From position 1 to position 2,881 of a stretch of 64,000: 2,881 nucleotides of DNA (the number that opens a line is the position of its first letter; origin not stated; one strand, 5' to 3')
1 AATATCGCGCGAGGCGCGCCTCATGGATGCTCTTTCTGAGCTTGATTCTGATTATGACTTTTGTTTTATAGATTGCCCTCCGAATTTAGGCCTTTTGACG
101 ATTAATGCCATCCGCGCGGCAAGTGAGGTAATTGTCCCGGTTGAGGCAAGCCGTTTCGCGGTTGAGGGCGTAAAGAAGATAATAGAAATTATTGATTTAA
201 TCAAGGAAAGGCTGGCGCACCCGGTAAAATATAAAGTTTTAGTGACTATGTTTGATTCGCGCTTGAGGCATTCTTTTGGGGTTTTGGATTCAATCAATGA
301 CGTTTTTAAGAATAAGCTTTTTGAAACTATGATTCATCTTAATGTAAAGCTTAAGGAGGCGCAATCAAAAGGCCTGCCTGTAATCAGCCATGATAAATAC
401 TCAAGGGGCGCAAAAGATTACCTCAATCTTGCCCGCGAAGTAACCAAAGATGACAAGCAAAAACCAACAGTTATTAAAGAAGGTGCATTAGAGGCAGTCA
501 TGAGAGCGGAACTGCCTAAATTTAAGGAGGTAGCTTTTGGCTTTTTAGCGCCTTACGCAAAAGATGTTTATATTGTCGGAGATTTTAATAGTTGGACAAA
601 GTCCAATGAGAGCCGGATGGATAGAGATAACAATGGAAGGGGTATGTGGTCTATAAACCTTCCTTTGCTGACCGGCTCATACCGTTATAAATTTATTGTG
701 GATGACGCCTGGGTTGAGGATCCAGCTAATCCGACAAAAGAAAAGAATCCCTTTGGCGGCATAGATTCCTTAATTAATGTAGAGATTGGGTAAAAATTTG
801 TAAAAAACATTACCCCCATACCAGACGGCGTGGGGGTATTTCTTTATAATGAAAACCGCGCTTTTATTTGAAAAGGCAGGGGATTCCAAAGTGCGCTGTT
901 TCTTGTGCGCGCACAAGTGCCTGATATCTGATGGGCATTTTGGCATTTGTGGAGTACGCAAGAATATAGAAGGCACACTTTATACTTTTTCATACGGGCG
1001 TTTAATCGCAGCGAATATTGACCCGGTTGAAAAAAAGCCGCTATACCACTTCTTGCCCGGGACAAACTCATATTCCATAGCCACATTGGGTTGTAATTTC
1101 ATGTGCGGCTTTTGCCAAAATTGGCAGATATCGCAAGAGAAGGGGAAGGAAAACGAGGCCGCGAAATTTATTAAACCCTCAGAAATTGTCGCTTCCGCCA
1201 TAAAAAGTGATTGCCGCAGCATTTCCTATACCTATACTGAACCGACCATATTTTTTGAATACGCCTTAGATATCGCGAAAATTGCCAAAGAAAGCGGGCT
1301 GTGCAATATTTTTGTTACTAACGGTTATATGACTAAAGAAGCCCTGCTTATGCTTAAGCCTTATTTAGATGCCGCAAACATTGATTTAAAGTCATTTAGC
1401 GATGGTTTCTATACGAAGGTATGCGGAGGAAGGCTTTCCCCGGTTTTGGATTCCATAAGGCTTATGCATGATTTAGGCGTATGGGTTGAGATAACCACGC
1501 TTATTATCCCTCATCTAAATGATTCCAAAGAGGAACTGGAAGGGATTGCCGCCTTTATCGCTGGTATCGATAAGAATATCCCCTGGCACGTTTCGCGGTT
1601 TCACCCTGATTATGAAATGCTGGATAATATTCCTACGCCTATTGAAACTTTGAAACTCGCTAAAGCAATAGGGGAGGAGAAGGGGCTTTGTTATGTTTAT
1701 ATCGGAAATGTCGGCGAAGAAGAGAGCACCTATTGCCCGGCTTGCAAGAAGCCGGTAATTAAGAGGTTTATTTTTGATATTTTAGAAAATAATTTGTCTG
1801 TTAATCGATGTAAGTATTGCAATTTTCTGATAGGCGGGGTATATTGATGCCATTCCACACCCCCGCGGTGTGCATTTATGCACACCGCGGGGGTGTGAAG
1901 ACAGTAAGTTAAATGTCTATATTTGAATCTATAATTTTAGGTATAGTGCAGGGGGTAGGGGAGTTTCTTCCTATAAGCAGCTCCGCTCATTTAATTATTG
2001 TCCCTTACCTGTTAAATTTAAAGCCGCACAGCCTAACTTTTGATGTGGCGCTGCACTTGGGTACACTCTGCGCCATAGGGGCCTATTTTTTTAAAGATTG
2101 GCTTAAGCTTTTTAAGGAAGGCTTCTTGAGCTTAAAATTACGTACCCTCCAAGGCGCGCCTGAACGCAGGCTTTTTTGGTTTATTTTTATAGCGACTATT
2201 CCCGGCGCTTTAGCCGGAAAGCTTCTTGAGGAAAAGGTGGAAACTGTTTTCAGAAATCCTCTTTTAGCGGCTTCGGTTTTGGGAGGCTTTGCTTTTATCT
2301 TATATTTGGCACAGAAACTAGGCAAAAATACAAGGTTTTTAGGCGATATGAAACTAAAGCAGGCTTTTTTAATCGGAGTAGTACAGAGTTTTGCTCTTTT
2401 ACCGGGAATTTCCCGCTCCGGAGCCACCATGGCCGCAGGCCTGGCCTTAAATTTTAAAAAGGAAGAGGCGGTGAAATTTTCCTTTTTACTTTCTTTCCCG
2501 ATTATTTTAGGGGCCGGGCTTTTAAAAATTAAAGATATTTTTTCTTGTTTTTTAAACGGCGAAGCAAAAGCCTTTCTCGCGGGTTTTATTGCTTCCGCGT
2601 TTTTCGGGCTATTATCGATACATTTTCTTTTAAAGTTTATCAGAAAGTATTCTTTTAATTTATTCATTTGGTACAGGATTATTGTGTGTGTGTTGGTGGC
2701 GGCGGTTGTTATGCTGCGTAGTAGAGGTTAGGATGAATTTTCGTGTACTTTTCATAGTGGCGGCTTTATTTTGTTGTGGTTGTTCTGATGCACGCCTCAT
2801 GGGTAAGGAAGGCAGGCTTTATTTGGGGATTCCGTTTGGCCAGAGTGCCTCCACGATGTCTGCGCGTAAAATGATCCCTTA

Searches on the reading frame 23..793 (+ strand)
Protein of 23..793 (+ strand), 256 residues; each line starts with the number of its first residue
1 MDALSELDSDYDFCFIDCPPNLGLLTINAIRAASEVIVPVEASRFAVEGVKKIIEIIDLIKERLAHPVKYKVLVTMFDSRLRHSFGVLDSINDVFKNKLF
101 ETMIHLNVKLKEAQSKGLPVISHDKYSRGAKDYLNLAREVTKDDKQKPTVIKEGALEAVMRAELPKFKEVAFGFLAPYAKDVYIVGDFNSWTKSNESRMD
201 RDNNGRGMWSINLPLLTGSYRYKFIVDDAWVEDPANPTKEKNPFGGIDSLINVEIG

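Call 82: search_protein_families(library=pfam, proteins=[window:23-793:+], max_evalue=0.0001)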
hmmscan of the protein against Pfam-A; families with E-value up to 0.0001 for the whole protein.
window:23-793:+ (256 aa): 3 families
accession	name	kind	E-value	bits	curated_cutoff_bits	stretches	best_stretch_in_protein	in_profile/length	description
PF13614.12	AAA_31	-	4.5e-19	69.5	27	1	2-66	109-173/177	AAA domain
PF16561.11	AMPK1_CBM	-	5.3e-12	46.2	26.8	1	179-253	11-79/85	Glycogen recognition site of AMP-activated protein kinase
PF02922.24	CBM_48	-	8.9e-09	36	22.4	1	159-230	5-72/83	Carbohydrate-binding module 48 (Isoamylase N-terminal domain)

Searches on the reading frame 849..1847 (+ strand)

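Call 82: search_protein_families(library=pfam, proteins=[window:849-1847:+], max_evalue=0.0001)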
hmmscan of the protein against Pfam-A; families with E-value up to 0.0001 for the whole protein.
window:849-1847:+ (332 aa): 1 family
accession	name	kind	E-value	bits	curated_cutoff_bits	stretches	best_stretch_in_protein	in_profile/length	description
PF04055.27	Radical_SAM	-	9.7e-21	75.1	29.5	1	78-236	3-165/166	Radical SAM superfamily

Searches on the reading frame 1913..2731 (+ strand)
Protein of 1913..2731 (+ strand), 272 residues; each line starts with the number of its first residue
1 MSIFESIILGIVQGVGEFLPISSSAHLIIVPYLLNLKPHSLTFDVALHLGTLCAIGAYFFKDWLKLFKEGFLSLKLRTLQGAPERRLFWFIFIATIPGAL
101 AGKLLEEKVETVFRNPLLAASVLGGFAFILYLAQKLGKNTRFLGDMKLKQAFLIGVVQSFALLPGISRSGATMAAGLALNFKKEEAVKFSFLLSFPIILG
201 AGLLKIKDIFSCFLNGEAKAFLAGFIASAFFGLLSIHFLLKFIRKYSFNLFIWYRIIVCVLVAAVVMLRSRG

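Call 82: search_protein_families(library=pfam, proteins=[window:1913-2731:+], max_evalue=0.0001)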
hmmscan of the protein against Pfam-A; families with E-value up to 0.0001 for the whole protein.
window:1913-2731:+ (272 aa): 1 family
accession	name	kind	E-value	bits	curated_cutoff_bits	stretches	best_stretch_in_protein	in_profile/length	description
PF02673.24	BacA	-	7.6e-77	258.9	33.4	1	7-260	2-256/257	Bacitracin resistance protein BacA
